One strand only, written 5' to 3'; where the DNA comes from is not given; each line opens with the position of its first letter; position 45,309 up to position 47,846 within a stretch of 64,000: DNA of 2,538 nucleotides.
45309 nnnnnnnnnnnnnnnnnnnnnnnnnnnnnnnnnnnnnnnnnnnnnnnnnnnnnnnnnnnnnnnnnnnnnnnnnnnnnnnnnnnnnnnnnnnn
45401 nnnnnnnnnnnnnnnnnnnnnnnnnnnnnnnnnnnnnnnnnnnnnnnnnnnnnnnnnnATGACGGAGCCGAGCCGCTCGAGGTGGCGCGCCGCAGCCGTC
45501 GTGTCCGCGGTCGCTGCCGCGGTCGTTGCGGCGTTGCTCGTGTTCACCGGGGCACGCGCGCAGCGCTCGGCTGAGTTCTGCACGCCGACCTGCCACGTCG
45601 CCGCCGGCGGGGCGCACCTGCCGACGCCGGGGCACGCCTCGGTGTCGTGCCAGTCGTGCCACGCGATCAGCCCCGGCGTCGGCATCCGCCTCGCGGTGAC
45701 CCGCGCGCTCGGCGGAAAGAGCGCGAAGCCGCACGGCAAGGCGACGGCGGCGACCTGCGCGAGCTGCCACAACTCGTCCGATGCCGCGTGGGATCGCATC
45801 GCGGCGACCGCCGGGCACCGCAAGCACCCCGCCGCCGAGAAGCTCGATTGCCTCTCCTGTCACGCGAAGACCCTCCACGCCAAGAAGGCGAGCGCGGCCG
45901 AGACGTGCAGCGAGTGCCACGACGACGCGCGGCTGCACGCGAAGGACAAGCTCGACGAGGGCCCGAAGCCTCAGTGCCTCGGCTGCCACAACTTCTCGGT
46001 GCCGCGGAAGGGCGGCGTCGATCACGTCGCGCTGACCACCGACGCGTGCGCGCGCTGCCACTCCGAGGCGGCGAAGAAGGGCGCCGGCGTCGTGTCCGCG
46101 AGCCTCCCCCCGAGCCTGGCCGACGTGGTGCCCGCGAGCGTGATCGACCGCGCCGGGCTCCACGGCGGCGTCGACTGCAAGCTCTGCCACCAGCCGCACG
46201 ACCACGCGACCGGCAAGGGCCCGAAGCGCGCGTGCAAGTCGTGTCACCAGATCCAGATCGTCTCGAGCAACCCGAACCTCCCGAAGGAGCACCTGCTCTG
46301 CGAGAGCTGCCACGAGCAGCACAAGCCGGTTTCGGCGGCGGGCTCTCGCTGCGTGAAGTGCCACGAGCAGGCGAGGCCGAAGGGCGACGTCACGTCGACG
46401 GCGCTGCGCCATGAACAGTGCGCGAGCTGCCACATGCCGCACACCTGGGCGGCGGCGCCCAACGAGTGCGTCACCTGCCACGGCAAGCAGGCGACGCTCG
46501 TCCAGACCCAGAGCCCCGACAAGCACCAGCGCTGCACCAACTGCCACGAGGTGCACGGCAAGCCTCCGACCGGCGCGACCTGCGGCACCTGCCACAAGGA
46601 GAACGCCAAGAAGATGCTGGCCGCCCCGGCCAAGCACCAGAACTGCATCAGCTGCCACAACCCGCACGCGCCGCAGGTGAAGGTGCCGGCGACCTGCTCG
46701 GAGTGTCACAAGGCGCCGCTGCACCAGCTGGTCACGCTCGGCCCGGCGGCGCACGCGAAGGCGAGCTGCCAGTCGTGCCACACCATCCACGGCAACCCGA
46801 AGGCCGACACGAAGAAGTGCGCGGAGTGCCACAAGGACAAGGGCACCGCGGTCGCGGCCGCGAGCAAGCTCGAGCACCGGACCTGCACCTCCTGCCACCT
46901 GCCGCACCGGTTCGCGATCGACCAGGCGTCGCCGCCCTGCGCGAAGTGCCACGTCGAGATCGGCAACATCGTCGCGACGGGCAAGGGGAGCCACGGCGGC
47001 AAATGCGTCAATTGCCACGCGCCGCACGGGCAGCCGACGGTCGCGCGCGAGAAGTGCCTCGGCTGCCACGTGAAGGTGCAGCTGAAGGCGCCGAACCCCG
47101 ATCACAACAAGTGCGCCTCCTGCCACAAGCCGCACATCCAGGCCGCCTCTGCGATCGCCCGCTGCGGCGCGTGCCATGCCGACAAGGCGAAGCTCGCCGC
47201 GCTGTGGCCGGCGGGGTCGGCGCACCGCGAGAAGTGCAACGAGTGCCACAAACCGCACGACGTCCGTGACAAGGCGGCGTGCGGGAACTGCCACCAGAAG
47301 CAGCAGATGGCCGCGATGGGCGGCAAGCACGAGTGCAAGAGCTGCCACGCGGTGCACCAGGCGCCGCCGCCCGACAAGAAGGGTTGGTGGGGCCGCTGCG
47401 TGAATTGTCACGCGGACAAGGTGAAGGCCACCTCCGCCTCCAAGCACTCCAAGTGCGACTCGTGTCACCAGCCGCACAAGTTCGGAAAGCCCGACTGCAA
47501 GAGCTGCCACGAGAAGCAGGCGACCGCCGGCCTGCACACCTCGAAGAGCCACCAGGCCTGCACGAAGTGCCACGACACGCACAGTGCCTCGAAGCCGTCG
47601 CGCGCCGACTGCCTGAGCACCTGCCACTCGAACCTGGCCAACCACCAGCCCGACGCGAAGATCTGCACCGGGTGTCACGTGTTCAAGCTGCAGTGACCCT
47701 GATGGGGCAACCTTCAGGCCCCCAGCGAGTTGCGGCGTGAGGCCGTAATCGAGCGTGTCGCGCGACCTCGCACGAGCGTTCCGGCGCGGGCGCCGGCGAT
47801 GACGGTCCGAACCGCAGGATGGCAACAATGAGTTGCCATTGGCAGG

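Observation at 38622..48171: Divergent ten-gene multiheme electron-transfer supercluster: Rieske/cytochrome b with 9-heme and about 34-heme cytochromes, back to back with a tetraheme-NrfC-NrfD quinol module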

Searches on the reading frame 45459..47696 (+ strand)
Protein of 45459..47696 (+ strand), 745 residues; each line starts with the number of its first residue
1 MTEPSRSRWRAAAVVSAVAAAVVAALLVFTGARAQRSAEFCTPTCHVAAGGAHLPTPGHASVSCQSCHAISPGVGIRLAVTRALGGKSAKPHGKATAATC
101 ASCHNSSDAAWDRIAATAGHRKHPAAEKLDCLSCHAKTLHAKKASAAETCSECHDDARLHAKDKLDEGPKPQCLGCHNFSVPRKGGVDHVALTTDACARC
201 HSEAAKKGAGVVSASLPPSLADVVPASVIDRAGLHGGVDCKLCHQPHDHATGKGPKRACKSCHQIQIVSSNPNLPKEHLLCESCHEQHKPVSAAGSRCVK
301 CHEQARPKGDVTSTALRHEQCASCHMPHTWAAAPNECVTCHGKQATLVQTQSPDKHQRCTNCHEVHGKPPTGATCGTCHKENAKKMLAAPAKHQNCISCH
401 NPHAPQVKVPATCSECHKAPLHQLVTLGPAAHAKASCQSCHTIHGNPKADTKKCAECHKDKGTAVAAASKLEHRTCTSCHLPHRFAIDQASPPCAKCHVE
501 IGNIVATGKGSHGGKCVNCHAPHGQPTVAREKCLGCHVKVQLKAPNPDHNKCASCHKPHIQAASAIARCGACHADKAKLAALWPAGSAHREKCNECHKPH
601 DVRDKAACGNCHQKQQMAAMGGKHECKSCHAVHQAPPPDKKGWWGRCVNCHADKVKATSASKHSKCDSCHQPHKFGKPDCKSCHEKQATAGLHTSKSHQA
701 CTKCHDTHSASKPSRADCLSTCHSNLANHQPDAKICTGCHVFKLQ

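Call 4: search_protein_families(library=pfam, max_evalue=0.01, proteins=[window:45459-47696:+])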
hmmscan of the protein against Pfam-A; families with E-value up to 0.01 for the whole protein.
window:45459-47696:+ (745 aa): 5 families
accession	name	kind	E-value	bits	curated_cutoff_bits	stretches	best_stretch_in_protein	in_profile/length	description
PF14537.11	Cytochrom_c3_2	-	6.6e-23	81.4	25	3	172-264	8-79/79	Cytochrome c3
PF14522.11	Cytochrome_C7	-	4.9e-21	74.8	24.8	3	188-264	7-67/67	Cytochrome c7 and related cytochrome c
PF02085.21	Cytochrom_CIII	-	1.9e-12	47.9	22.9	0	423-498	19-101/101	Class III cytochrome C family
PF22113.1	Mtrc-MtrF_II-IV_dom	-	5.2e-06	26.5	30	0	450-486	5-41/176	Outer membrane cytochrome MtrC/MtrF-like, domains II/IV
PF09699.15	Paired_CXXCH_1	-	2.4e-05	24.4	20.6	0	123-158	1-40/41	Doubled CXXCH motif (Paired_CXXCH_1)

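Call 5: search_protein_families(library=ncbifam, max_evalue=0.01, proteins=[window:45459-47696:+])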
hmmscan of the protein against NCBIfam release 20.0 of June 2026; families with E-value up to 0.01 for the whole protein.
window:45459-47696:+ (745 aa): 7 families
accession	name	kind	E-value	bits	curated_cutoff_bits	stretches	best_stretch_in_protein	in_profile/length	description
TIGR03508.1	decahem_SO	subfamily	9.1e-10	38.4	192.2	2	408-525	68-201/258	DmsE family decaheme c-type cytochrome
NF047727.1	4hemeCytCCctA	equivalog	8.4e-09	35.6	180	1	93-158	53-108/109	tetraheme c-type cytochrome CctA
TIGR03153.1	cytochr_NrfH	equivalog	0.00021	21.3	134.2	0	489-524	26-63/138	cytochrome c nitrite reductase small subunit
NF045713.1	CxxCH_16_HmcA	equivalog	0.0021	16.7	400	1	94-167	195-265/541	sulfate respiration complex hexadecaheme cytochrome HmcA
TIGR03507.1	decahem_SO1788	subfamily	0.0043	15.6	209.3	1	147-212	243-313/672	OmcA/MtrC family decaheme c-type cytochrome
NF041028.1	decahem_GSU2203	exception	0.007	15.6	325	1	409-525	100-234/317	GSU2203 family decaheme c-type cytochrome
NF045722.1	c3_cytochr_TmcA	equivalog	0.0085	15.9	114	0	292-341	77-124/125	acidic tetraheme cytochrome c3 TmcA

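Call 8: find_homologous_proteins(query=window:45459-47696:+)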
Query window:45459-47696:+ (745 aa): 834 proteins with E <= 0.001 among 8000 candidates; the best 120 are listed.
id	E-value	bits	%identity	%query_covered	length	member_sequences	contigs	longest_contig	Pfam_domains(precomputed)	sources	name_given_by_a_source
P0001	0.0e+0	1662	100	98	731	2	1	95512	PF09699.16,PF14537.12,PF02085.22,PF14522.12,PF22113.2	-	-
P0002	0.0e+0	1023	64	100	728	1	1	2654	PF09699.16,PF14537.12,PF02085.22,PF14522.12,PF22113.2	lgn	-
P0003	0.0e+0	1013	64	99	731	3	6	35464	PF09699.16,PF14537.12,PF02085.22,PF14522.12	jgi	-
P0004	5.3e-298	1009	64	100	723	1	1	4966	PF09699.16,PF14537.12,PF02085.22,PF14522.12,PF22113.2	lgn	-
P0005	6.4e-264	896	57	99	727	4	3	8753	PF09699.16,PF14537.12,PF02085.22,PF14522.12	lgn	-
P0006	9.8e-263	892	57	99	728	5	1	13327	PF09699.16,PF14537.12,PF02085.22,PF14522.12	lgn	-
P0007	6.0e-261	886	56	99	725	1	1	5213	PF09699.16,PF14537.12,PF02085.22,PF14522.12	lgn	-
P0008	1.3e-250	852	54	99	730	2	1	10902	PF09699.16,PF14537.12,PF02085.22,PF14522.12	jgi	-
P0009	4.9e-243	827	55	96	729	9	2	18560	PF09699.16,PF14537.12,PF02085.22,PF14522.12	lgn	-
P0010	4.1e-242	824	54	100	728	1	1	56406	PF09699.16,PF14537.12,PF02085.22,PF14522.12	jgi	jgi:Cytochrome c3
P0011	2.0e-240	819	53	100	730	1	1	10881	PF14537.12,PF02085.22,PF14522.12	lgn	-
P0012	4.9e-240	817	53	99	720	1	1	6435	PF09699.16,PF14537.12,PF02085.22,PF14522.12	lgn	-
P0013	1.5e-236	806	54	99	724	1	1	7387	PF14537.12,PF02085.22,PF14522.12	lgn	-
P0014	5.0e-235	801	54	96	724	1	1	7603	PF09699.16,PF14537.12,PF02085.22,PF14522.12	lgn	-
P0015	2.4e-234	798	52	99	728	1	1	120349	PF09699.16,PF14537.12,PF02085.22,PF14522.12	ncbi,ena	-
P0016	2.3e-231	789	52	95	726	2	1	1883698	PF09699.16,PF14537.12,PF02085.22,PF14522.12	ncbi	ncbi:MAG: cytochrome c3 family protein [Polyangiaceae bacterium]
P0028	1.0e-168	581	42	100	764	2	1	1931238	PF09699.16,PF14537.12,PF02085.22,PF14522.12,PF22113.2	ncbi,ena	-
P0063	6.1e-155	536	41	94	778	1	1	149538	PF09699.16,PF14537.12,PF02085.22,PF14522.12,PF22113.2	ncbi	ncbi:MAG: cytochrome c3 family protein [Byssovorax sp.]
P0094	2.3e-104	369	35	99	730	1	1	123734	PF14537.12,PF02085.22,PF14522.12,PF22113.2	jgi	jgi:hypothetical protein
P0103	5.4e-99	351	35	98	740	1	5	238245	PF14537.12,PF02085.22,PF14522.12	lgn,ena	-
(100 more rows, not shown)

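Call 9: find_encoding_contigs(protein=P0016, flank=10000, max_places=2)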
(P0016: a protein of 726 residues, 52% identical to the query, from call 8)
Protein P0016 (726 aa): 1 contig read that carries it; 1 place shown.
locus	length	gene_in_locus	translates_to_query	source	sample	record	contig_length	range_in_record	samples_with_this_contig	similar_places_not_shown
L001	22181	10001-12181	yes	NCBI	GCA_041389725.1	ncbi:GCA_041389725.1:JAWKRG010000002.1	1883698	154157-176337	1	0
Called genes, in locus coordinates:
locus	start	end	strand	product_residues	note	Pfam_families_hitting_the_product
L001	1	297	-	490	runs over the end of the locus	-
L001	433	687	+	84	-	-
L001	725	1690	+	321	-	PF00749:tRNA-synt_1c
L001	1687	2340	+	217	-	PF07998:Peptidase_M54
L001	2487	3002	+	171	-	-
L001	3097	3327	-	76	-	-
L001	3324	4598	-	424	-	PF03916:NrfD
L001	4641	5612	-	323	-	PF12837:Fer4_6 (faint), PF13247:Fer4_11, PF12797:Fer4_2 (weak), PF00037:Fer4 (weak), PF12838:Fer4_7 (weak), PF13187:Fer4_9 (weak), PF13237:Fer4_10, PF13247:Fer4_11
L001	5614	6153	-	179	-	PF14522:Cytochrome_C7 (faint), PF22113:Mtrc-MtrF_II-IV_dom (faint)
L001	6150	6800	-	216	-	-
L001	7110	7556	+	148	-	PF00355:Rieske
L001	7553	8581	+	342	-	PF00033:Cytochrome_B, PF13631:Cytochrom_B_N_2, PF00032:Cytochrom_B_C (weak)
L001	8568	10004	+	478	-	PF13435:Cytochrome_C554 (faint), PF14522:Cytochrome_C7 (faint), PF14537:Cytochrom_c3_2 (faint), PF09699:Paired_CXXCH_1 (faint)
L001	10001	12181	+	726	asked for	PF02085:Cytochrom_CIII (faint), PF09699:Paired_CXXCH_1 (faint), PF14522:Cytochrome_C7 (faint), PF14537:Cytochrom_c3_2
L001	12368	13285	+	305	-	-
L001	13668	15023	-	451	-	PF14522:Cytochrome_C7 (faint)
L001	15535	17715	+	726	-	-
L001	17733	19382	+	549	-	PF03264:Cytochrom_NNT, PF14522:Cytochrome_C7 (faint)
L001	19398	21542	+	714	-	PF02085:Cytochrom_CIII (faint), PF09699:Paired_CXXCH_1 (faint), PF14522:Cytochrome_C7 (faint), PF14537:Cytochrom_c3_2 (weak), PF22113:Mtrc-MtrF_II-IV_dom (weak), PF01292:Ni_hydr_CYTB (faint)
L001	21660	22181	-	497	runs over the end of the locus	-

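Call 10: find_encoding_contigs(protein=P0028, flank=10000, max_places=2)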
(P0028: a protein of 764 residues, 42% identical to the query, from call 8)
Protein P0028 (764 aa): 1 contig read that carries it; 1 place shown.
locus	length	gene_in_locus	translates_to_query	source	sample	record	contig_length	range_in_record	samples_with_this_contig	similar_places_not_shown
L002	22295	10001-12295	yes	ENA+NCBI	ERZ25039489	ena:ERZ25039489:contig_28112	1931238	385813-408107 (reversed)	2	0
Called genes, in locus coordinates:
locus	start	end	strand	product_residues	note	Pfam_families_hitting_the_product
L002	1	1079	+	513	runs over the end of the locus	PF03264:Cytochrom_NNT, PF14522:Cytochrome_C7 (faint), PF14537:Cytochrom_c3_2 (faint)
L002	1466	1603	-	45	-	-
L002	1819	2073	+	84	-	-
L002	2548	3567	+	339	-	PF00989:PAS, PF08448:PAS_4 (weak), PF13426:PAS_9, PF00512:HisKA, PF02518:HATPase_c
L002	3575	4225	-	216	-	-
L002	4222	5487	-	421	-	PF03916:NrfD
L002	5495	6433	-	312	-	PF12837:Fer4_6 (faint), PF13187:Fer4_9 (faint), PF13247:Fer4_11, PF00037:Fer4 (weak), PF12797:Fer4_2 (weak), PF13237:Fer4_10 (weak), PF12838:Fer4_7, PF13247:Fer4_11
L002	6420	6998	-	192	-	PF22113:Mtrc-MtrF_II-IV_dom (faint), PF14522:Cytochrome_C7 (faint), PF09699:Paired_CXXCH_1 (faint)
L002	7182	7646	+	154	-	PF00355:Rieske, PF13806:Rieske_2 (weak)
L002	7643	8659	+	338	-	PF00033:Cytochrome_B, PF14358:DUF4405 (weak), PF13631:Cytochrom_B_N_2, PF00032:Cytochrom_B_C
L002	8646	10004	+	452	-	PF13435:Cytochrome_C554 (faint), PF09699:Paired_CXXCH_1 (faint), PF14522:Cytochrome_C7 (faint), PF14537:Cytochrom_c3_2 (faint)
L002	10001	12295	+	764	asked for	PF02085:Cytochrom_CIII (faint), PF14522:Cytochrome_C7 (faint), PF22113:Mtrc-MtrF_II-IV_dom (faint), PF09699:Paired_CXXCH_1 (faint), PF14537:Cytochrom_c3_2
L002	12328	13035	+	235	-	-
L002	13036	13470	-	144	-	-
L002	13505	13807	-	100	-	-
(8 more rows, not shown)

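Call 14: find_related_loci(query=A2, collection=genome_contigs, flank=10000)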
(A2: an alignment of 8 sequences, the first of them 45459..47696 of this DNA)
Query A2 (745 aa) in genome_contigs; peptide patterns used: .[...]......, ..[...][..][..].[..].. (x = any residue, [..] = any of these).
600 stretches matched a pattern (row limit reached: there are more); 278 encode a relative of the query (tblastn E <= 1e-3); the best 80 are kept; 80 distinct loci.
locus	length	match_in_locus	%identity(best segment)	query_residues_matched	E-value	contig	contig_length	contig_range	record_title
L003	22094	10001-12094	51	28-745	0e+0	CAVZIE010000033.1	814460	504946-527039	MAG: uncultured delta proteobacterium isolate MFD02416.bin.2.211 genome assembly, contig: contig_6676, whole genome shot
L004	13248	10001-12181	44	30-742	6e-165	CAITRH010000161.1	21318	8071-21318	MAG: uncultured delta proteobacterium isolate Loclat_bin-17204 genome assembly, contig: bin-17204:161/778, whole genome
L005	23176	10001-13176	42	1-743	1e-163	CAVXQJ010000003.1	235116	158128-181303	MAG: uncultured delta proteobacterium isolate MFD01872.bin.2.281 genome assembly, contig: contig_126090, whole genome sh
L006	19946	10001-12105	50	34-743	2e-175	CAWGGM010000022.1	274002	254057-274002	MAG: uncultured proteobacterium isolate MFD02923.bin.1.35 genome assembly, contig: contig_8134, whole genome shotgun seq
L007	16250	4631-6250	30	29-743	2e-43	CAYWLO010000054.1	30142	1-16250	MAG TPA_asm: uncultured Polyangiaceae bacterium isolate binchicken_co67_116 genome assembly, contig: NODE_1444_length_30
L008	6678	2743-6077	26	7-713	1e-25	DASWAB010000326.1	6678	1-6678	MAG TPA_asm: Nitrospirota bacterium isolate SMAG_U2643 k141_122311, whole genome shotgun sequence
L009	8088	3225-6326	25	50-741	6e-25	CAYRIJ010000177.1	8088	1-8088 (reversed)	MAG TPA_asm: uncultured bacterium isolate binchicken_co224_236 genome assembly, contig: NODE_9740_length_8088_cov_6.7114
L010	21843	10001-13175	23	8-743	4e-24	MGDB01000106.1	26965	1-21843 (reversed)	MAG: Candidatus Schekmanbacteria bacterium GWA2_38_11 gwa2_scaffold_4370, whole genome shotgun sequence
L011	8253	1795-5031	25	14-743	6e-24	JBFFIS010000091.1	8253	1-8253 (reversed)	MAG: Desulfurivibrionaceae bacterium isolate Mix_mud17.2022.03.10 k141_2230768_length_8253_cov_13.0000, whole genome sho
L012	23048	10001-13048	24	41-740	3e-23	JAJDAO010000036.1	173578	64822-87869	MAG: Deltaproteobacteria bacterium isolate OFTM73 OFTM73_35, whole genome shotgun sequence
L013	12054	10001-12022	27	45-735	2e-23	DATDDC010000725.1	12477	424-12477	MAG TPA_asm: Anaeromyxobacter sp. isolate SMAG_U164 k141_326046, whole genome shotgun sequence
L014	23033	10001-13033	28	35-741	4e-23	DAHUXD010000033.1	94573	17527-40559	MAG TPA_asm: Acidobacteria bacterium isolate clean263 k141_497254, whole genome shotgun sequence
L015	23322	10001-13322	24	10-740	6e-23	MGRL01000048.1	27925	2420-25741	MAG: Deltaproteobacteria bacterium RIFCSPHIGHO2_02_FULL_43_33 rifcsphigho2_02_scaffold_2295, whole genome shotgun sequen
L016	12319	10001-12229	27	12-740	5e-23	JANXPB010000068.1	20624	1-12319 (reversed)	MAG: Holophagaceae bacterium isolate GL140_2_concoct_200_sub GL140_2_k141_400076, whole genome shotgun sequence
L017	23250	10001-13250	24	2-741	1e-22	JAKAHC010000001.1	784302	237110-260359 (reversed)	MAG: Deltaproteobacteria bacterium isolate WY2.bin79 NODE_2_length_784302_cov_4.333317, whole genome shotgun sequence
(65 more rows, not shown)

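Call 28: search_solved_structures(query=window:45459-47696:+, max_evalue=0.01)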
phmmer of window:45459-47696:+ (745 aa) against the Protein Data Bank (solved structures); distinct sequences matched with E-value up to 0.01: 2.
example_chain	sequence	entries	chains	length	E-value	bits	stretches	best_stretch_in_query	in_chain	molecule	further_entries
2e84_A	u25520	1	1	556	3.3e-05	25.7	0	320-384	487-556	High-molecular-weight cytochrome c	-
2j7a_C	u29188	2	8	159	0.0004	22.1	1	10-70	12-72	CYTOCHROME C QUINOL DEHYDROGENASE NRFH | NAPC/NIRT CYTOCHROME C FAMILY PROTEIN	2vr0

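Call 30: find_encoding_contigs(protein=P0063, flank=10000, max_places=1)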
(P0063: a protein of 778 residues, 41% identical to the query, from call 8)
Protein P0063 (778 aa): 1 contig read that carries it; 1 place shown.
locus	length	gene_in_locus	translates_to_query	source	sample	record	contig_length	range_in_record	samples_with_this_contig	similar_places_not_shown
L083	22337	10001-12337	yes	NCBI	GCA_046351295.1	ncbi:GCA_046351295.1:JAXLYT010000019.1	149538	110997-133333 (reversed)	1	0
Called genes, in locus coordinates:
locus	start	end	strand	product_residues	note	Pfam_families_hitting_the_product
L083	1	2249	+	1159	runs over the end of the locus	PF12770:CHAT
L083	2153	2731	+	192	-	PF13424:TPR_12 (faint), PF17874:TPR_MalT (weak)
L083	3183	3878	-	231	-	-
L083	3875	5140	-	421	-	PF03916:NrfD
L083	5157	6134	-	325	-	PF13183:Fer4_8 (faint), PF12837:Fer4_6 (faint), PF13247:Fer4_11, PF12797:Fer4_2 (weak), PF00037:Fer4 (weak), PF12838:Fer4_7, PF13237:Fer4_10 (weak), PF13247:Fer4_11, +2 more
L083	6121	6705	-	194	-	PF14522:Cytochrome_C7 (faint), PF09699:Paired_CXXCH_1 (faint)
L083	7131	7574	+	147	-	PF10399:UCR_Fe-S_N (weak), PF25471:TM_PetC (weak), PF00355:Rieske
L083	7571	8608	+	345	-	PF00033:Cytochrome_B, PF13631:Cytochrom_B_N_2, PF00032:Cytochrom_B_C (weak)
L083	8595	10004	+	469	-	PF02085:Cytochrom_CIII (faint), PF09699:Paired_CXXCH_1 (faint), PF14522:Cytochrome_C7 (faint), PF14537:Cytochrom_c3_2 (faint)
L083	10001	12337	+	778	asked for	PF02085:Cytochrom_CIII (faint), PF09699:Paired_CXXCH_1 (faint), PF14522:Cytochrome_C7 (faint), PF22113:Mtrc-MtrF_II-IV_dom (faint), PF14537:Cytochrom_c3_2 (weak)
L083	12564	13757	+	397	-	PF09699:Paired_CXXCH_1 (faint), PF22113:Mtrc-MtrF_II-IV_dom (faint), PF14537:Cytochrom_c3_2 (weak), PF14522:Cytochrome_C7 (weak)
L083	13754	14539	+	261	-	PF01292:Ni_hydr_CYTB (weak)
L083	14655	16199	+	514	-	PF03264:Cytochrom_NNT, PF14537:Cytochrom_c3_2 (faint)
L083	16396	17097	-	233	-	PF04264:YceI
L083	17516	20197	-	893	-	PF01391:Collagen (weak), PF13620:CarboxypepD_reg, PF22352:K319L-like_PKD (faint), PF09699:Paired_CXXCH_1 (faint), PF13435:Cytochrome_C554 (faint), PF14522:Cytochrome_C7 (faint)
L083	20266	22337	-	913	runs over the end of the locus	PF01391:Collagen (weak), PF13620:CarboxypepD_reg, PF13715:CarbopepD_reg_2 (weak), PF22352:K319L-like_PKD (faint), PF22113:Mtrc-MtrF_II-IV_dom (faint), PF09699:Paired_CXXCH_1 (faint), PF14522:Cytochrome_C7 (faint)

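Call 31: find_encoding_contigs(protein=P0094, flank=10000, max_places=1)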
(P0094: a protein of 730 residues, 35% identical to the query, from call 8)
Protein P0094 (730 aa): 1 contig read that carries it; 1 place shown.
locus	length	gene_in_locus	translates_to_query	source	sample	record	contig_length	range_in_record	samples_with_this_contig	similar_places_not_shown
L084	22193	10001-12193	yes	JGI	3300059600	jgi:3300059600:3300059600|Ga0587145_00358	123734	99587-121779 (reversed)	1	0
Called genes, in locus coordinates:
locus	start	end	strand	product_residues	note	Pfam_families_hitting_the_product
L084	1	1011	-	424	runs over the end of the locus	PF00202:Aminotran_3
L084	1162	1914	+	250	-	PF07998:Peptidase_M54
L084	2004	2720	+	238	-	PF01578:Cytochrom_C_asm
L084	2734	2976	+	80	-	-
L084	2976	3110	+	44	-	-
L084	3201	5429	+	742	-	PF01578:Cytochrom_C_asm, PF16327:CcmF_C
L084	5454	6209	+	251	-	-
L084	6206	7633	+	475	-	-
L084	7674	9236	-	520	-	PF09699:Paired_CXXCH_1 (faint), PF14522:Cytochrome_C7 (faint), PF22113:Mtrc-MtrF_II-IV_dom (faint), PF14537:Cytochrom_c3_2 (weak), PF01292:Ni_hydr_CYTB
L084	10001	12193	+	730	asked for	PF14522:Cytochrome_C7 (faint), PF22113:Mtrc-MtrF_II-IV_dom (faint), PF02085:Cytochrom_CIII (faint), PF14537:Cytochrom_c3_2 (weak)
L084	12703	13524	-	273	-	-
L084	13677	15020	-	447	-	-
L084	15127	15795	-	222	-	-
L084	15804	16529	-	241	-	-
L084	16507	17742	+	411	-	PF02040:ArsB, PF03600:CitMHS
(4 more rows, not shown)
